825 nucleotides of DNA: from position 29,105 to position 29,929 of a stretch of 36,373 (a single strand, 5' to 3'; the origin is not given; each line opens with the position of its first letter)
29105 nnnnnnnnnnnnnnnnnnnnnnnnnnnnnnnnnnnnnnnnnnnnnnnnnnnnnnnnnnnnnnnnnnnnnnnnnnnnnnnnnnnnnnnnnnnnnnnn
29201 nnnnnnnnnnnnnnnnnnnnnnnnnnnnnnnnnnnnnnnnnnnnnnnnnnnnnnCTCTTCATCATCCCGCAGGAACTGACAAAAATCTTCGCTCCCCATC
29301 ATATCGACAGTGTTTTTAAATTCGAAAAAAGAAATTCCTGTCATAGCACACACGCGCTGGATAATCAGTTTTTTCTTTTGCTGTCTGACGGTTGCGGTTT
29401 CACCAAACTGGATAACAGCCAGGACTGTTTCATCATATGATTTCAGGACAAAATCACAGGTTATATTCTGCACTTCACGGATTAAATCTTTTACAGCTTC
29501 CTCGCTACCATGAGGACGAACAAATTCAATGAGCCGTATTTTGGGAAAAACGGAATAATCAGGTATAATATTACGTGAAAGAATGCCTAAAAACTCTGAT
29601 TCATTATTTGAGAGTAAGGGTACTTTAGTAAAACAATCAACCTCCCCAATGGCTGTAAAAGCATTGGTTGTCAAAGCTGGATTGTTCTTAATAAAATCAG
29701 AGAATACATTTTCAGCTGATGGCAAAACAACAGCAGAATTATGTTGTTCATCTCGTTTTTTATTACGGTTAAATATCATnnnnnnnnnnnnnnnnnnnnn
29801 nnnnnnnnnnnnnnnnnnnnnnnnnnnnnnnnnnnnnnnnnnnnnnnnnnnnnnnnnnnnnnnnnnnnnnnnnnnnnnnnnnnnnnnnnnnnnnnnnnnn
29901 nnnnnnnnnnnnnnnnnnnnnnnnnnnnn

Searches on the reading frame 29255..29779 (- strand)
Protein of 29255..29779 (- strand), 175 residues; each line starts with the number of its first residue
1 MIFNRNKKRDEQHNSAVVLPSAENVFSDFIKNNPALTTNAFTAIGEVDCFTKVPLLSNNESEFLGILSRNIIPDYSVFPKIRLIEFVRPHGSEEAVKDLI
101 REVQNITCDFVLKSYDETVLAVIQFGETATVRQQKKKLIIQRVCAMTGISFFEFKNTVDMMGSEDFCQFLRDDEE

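Call 4: search_protein_families(library=pfam, proteins=[window:29255-29779:-], max_evalue=1)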
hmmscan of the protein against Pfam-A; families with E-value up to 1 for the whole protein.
window:29255-29779:- (175 aa): 1 family
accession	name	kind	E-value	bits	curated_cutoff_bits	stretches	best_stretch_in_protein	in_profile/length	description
PF10881.14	DUF2726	-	1.8e-13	50.8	24.7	1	53-156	2-110/126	Protein of unknown function (DUF2726)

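Call 19: search_protein_families(library=phrogs, proteins=[window:29255-29779:-], max_evalue=1)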
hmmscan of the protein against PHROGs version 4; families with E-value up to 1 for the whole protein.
window:29255-29779:- (175 aa): 2 families
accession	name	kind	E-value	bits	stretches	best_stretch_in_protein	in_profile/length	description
phrog_14167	-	unknown function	0.011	16.3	1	53-138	79-159/209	-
phrog_33711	-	unknown function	0.35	12.1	1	94-158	28-88/95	-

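Call 20: search_protein_families(library=ncbifam, proteins=[window:29255-29779:-], max_evalue=1)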
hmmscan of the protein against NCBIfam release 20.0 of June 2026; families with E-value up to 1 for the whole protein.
window:29255-29779:- (175 aa): 1 family
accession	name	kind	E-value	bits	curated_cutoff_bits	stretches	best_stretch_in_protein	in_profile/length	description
NF041452.1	DDP3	equivalog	1.7e-06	28.3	140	1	51-162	4-108/116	DNA distortion polypeptide 3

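Call 21: search_protein_families(library=padloc, proteins=[window:29255-29779:-], max_evalue=1)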
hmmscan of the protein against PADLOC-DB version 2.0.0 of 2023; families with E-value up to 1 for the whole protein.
window:29255-29779:- (175 aa): 0 families

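Call 66: search_solved_structures(query=window:29255-29779:-, max_evalue=10)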
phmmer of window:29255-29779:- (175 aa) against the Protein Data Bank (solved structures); distinct sequences matched with E-value up to 10: 0.

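Call 83: search_dna_similar(query=window:29255-29779:-, collection=plasmids, mode=protein, max_rows=30, rows=spread, max_evalue=0.001)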
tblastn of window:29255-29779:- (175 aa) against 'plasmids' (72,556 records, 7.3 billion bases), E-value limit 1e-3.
Records with a match: 462; places in all: 467; records where one place covers at least 80% of the query: 447.
Best place of each record, by identity: >=99% 345; 95-99% 106; 90-95% 2; 80-90% 1; 60-80% 4; <60% 4.
By first word of the organism name: Escherichia 341; Salmonella 60; Klebsiella 44; Citrobacter 4; Enterobacter 4; uncultured 2; Shigella 2; Yersinia 2; Arsenophonus 2; Morganella 1.
By predicted mobility (MOB-suite, as given by PLSDB): conjugative 457; mobilizable 3; non-mobilizable 2.
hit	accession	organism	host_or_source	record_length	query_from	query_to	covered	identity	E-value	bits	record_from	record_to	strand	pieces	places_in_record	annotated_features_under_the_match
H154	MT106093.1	uncultured bacterium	-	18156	1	175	100%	100.0%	6e-113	359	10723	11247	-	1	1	hypothetical protein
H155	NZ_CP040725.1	Klebsiella pneumoniae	Homo sapiens,rectal swab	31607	1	175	100%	100.0%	6e-113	359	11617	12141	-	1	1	DUF2726 domain-containing protein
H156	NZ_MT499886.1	Escherichia coli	-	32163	1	175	100%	100.0%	6e-113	359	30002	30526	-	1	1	DUF2726 domain-containing protein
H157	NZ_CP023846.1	Escherichia coli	Homo sapiens,Bacterial isolate,feces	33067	1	175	100%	100.0%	6e-113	359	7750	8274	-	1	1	DUF2726 domain-containing protein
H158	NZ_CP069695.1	Escherichia coli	Homo sapiens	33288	1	175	100%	100.0%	6e-113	359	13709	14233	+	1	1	DUF2726 domain-containing protein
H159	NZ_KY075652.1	Escherichia coli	-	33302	1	175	100%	100.0%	6e-113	359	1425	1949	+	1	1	DUF2726 domain-containing protein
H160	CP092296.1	Salmonella enterica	-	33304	1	175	100%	100.0%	6e-113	359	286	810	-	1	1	none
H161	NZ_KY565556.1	Escherichia coli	chicken retail meat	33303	1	175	100%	100.0%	6e-113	359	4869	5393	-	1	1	DUF2726 domain-containing protein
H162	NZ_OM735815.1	Escherichia coli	-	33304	1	175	100%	100.0%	6e-113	359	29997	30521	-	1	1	DUF2726 domain-containing protein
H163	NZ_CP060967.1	Escherichia coli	Homo sapiens,urine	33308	1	175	100%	100.0%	6e-113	359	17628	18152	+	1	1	DUF2726 domain-containing protein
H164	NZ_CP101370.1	Salmonella enterica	Homo sapiens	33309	1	175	100%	100.0%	6e-113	359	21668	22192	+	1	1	DUF2726 domain-containing protein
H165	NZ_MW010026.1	Escherichia coli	-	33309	1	175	100%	100.0%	6e-113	359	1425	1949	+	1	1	DUF2726 domain-containing protein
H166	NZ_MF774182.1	Escherichia coli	pig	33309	1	175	100%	100.0%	6e-113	359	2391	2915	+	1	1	DUF2726 domain-containing protein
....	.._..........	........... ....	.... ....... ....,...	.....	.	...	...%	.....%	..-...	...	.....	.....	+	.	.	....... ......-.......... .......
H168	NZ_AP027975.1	Escherichia coli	-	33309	1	175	100%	100.0%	6e-113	359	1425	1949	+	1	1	DUF2726 domain-containing protein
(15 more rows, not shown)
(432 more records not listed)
